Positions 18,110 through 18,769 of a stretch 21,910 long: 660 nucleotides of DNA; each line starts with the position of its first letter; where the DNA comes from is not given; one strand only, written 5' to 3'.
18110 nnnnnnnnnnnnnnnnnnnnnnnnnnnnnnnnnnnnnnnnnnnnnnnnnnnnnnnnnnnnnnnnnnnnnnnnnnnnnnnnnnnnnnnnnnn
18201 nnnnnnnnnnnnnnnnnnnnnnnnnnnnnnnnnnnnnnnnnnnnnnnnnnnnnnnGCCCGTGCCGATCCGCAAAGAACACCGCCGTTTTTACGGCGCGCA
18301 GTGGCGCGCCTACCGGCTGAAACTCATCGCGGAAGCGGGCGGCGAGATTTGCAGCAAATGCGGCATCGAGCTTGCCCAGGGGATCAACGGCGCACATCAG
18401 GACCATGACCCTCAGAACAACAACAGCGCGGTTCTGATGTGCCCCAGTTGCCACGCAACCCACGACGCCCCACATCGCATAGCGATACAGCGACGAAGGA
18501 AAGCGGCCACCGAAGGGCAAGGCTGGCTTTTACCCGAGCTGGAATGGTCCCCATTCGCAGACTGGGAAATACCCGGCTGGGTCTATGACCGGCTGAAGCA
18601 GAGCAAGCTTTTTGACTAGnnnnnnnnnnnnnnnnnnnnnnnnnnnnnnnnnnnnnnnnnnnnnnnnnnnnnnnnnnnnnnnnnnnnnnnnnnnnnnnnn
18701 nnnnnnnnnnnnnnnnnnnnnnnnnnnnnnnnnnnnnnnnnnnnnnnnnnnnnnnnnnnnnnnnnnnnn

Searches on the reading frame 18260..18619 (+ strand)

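Call 30: search_protein_families(library=pfam, proteins=[window:18260-18619:+], max_evalue=0.1)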
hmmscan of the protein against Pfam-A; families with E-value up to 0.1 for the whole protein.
window:18260-18619:+ (119 aa): 6 families
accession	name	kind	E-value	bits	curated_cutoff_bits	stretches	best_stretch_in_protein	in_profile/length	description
PF02945.21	Endonuclease_7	-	0.00078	19.8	23.6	1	11-67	6-62/82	Recombination endonuclease VII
PF07282.18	Cas12f1-like_TNB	-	0.0089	16.6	26.3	1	12-70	11-52/60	Cas12f1-like, TNB domain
PF14537.11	Cytochrom_c3_2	-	0.012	16.5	25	1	29-72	27-71/79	Cytochrome c3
PF12773.13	DZR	-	0.023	15.3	27.3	1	27-73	11-39/45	Double zinc ribbon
PF12760.12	Zn_ribbon_IS1595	-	0.048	14.1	25.4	0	60-77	20-35/46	Transposase zinc-ribbon domain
PF08792.16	A2L_zn_ribbon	-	0.053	13.7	22.9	0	22-36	14-29/33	A2L zinc ribbon domain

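Call 68: search_protein_families(library=ncbifam, proteins=[window:18260-18619:+], max_evalue=0.01)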
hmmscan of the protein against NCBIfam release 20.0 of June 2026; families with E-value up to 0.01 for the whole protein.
window:18260-18619:+ (119 aa): 1 family
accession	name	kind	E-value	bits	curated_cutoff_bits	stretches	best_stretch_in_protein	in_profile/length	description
NF008659.0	PRK11659.1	equivalog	0.0018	18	184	1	29-75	47-92/188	cytochrome c nitrite reductase pentaheme subunit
